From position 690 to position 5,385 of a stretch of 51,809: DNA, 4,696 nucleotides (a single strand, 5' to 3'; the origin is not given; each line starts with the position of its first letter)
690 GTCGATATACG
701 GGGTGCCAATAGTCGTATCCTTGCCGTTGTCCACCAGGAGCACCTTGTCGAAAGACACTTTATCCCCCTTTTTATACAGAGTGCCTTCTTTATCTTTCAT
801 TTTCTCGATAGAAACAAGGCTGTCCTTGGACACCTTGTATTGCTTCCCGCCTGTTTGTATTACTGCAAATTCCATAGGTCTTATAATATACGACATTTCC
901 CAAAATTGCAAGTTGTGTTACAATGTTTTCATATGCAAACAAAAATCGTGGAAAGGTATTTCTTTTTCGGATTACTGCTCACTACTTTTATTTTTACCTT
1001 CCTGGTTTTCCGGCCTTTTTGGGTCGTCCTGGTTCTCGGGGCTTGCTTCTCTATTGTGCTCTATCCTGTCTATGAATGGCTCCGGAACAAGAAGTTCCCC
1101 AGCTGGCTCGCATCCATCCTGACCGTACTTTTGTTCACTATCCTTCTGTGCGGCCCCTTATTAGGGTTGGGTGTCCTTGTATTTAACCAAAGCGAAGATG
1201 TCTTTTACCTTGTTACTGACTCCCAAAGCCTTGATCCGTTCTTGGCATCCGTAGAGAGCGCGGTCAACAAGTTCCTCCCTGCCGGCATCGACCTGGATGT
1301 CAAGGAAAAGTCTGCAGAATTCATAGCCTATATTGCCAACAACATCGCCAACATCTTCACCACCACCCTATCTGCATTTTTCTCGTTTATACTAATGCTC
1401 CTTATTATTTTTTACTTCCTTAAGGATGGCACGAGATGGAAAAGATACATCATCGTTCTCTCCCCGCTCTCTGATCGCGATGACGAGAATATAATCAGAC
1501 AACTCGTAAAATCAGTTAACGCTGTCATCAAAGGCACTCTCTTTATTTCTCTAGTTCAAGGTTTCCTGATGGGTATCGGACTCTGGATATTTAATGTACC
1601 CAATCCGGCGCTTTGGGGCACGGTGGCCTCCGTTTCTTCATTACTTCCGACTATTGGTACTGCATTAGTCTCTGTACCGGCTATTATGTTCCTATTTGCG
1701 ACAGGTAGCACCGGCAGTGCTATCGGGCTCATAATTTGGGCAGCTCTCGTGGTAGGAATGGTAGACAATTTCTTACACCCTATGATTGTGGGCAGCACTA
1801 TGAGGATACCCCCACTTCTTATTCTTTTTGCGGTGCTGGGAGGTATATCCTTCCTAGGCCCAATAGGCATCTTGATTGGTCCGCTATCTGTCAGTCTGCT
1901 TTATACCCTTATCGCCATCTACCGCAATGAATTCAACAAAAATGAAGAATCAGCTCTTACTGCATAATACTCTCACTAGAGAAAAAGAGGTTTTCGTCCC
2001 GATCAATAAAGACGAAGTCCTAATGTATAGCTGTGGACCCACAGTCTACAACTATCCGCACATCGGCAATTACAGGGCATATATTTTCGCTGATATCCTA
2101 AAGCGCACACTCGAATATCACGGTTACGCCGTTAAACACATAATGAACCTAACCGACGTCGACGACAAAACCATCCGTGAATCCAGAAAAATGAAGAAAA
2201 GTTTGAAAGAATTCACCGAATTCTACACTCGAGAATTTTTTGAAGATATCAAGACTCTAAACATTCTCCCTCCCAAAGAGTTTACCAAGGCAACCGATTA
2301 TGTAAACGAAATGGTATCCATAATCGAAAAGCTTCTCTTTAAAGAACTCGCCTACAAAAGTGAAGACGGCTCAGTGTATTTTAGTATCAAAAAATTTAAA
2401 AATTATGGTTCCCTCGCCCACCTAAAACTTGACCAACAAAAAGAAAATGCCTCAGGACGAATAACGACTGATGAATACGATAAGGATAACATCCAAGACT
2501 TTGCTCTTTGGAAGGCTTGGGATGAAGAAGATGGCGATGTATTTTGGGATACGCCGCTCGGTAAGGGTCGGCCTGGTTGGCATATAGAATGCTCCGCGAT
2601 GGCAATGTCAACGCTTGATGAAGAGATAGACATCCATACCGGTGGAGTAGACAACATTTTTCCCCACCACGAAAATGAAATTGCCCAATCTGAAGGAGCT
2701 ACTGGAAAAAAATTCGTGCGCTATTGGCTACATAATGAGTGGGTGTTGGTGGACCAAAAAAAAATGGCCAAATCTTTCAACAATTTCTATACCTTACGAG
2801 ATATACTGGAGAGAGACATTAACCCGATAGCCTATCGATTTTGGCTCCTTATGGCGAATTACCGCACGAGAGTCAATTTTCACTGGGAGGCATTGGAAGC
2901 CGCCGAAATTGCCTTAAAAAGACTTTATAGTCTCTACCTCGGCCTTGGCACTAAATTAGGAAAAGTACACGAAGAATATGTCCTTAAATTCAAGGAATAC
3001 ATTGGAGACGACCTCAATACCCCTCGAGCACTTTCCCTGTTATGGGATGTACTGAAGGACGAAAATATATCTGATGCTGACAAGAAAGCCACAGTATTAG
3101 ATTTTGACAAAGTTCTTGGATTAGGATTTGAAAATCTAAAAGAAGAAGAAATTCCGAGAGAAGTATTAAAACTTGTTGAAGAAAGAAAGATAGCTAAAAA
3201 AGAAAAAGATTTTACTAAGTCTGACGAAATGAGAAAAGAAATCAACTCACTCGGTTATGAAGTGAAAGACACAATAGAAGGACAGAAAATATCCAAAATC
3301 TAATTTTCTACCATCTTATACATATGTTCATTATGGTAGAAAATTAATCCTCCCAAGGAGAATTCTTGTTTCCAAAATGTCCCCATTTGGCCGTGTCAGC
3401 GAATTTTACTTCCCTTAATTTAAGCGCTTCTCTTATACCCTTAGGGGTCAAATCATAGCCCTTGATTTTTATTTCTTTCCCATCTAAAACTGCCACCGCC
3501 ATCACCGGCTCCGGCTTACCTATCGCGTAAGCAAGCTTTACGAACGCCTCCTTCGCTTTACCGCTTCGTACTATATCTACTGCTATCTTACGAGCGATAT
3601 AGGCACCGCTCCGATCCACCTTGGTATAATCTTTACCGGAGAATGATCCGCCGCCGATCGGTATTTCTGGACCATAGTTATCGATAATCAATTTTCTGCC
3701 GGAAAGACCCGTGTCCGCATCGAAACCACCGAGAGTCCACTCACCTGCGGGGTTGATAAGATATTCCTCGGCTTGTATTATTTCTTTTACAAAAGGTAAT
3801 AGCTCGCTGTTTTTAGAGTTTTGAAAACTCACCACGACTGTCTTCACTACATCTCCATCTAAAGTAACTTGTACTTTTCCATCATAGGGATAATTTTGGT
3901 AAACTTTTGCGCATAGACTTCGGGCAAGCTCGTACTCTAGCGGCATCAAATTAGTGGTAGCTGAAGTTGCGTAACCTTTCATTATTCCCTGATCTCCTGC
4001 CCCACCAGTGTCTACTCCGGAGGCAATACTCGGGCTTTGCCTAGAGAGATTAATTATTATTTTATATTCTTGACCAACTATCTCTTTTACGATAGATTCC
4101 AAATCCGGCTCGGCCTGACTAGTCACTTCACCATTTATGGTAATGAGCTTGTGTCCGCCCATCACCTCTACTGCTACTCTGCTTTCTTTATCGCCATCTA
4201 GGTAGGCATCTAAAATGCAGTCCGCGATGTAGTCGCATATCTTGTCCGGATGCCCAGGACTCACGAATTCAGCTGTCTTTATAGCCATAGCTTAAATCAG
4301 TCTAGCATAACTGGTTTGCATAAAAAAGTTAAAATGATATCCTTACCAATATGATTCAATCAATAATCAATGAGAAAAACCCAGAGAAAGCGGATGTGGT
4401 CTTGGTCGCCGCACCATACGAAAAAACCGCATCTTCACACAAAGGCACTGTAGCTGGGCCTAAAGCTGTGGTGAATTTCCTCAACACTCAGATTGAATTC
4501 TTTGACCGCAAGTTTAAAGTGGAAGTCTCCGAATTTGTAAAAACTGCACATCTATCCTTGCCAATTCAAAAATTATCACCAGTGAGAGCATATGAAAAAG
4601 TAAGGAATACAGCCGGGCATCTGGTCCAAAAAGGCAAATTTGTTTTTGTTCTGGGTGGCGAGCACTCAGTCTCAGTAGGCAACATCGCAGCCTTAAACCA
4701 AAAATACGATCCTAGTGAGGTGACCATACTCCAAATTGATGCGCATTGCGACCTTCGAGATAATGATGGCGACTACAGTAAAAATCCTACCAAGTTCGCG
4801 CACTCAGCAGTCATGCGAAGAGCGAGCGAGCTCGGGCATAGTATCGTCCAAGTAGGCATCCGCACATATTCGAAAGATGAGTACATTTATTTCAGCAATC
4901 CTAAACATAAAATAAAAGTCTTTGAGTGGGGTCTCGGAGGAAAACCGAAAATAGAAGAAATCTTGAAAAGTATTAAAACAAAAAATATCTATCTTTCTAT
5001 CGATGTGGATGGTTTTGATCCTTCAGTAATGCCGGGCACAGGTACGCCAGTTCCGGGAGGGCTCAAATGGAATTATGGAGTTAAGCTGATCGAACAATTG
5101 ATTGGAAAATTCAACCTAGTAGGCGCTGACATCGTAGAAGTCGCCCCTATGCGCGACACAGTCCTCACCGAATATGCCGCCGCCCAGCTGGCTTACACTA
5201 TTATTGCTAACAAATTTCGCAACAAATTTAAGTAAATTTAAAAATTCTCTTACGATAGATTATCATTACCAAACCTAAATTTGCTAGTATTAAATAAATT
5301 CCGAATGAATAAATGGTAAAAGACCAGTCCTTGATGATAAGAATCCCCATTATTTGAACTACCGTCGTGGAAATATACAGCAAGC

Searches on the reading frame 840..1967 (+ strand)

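Call 87: search_protein_families(library=pfam, proteins=[window:840-1967:+], max_evalue=0.00001)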
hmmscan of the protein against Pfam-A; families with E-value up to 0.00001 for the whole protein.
window:840-1967:+ (375 aa): 1 family
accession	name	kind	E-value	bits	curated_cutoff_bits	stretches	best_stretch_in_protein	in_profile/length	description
PF01594.21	AI-2E_transport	-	3.4e-56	191.3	34.3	1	43-361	3-326/327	AI-2E family transporter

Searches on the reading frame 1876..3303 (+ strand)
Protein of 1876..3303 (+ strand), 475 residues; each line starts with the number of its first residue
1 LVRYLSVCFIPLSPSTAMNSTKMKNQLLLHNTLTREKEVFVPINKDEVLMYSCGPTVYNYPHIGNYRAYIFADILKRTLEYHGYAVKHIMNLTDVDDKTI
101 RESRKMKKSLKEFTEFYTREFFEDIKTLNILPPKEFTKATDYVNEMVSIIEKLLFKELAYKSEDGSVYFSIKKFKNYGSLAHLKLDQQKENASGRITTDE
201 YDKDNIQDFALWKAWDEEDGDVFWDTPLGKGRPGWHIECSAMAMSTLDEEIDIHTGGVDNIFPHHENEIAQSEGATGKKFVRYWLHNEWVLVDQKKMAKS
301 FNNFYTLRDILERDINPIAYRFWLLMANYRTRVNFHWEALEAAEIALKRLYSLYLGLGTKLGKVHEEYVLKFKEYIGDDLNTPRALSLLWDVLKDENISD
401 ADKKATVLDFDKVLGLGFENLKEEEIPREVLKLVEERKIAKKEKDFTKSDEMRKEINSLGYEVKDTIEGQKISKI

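Call 87: search_protein_families(library=pfam, proteins=[window:1876-3303:+], max_evalue=0.00001)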
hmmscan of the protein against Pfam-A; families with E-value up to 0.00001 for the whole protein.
window:1876-3303:+ (475 aa): 2 families
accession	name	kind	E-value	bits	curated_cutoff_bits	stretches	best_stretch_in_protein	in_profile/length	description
PF01406.26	tRNA-synt_1e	-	1.7e-107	359.7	27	1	40-343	2-299/301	tRNA synthetases class I (C) catalytic domain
PF09334.17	tRNA-synt_1g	-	2.9e-09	36.6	20.1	0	58-168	11-122/391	tRNA synthetases class I (M)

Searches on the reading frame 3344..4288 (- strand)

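Call 14: search_protein_families(library=pfam, proteins=[window:3344-4288:-], max_evalue=0.001)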
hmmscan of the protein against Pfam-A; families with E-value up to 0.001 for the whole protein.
window:3344-4288:- (314 aa): 3 families
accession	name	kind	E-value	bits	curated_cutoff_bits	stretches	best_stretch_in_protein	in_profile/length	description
PF02773.21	S-AdoMet_synt_C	-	2e-37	128.7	25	1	186-313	1-137/138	S-adenosylmethionine synthetase, C-terminal domain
PF00438.25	S-AdoMet_synt_N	-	1.4e-21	77.3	33.1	1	3-72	3-72/99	S-adenosylmethionine synthetase, N-terminal domain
PF02772.21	S-AdoMet_synt_M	-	3.7e-13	50.1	29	1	96-170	3-94/120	S-adenosylmethionine synthetase, central domain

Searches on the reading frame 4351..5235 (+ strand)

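Call 14: search_protein_families(library=pfam, proteins=[window:4351-5235:+], max_evalue=0.001)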
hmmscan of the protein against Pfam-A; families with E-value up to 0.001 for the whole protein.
window:4351-5235:+ (294 aa): 1 family
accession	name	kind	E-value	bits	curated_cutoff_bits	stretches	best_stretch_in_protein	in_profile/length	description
PF00491.26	Arginase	-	8.8e-60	203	22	1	14-284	1-277/280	Arginase family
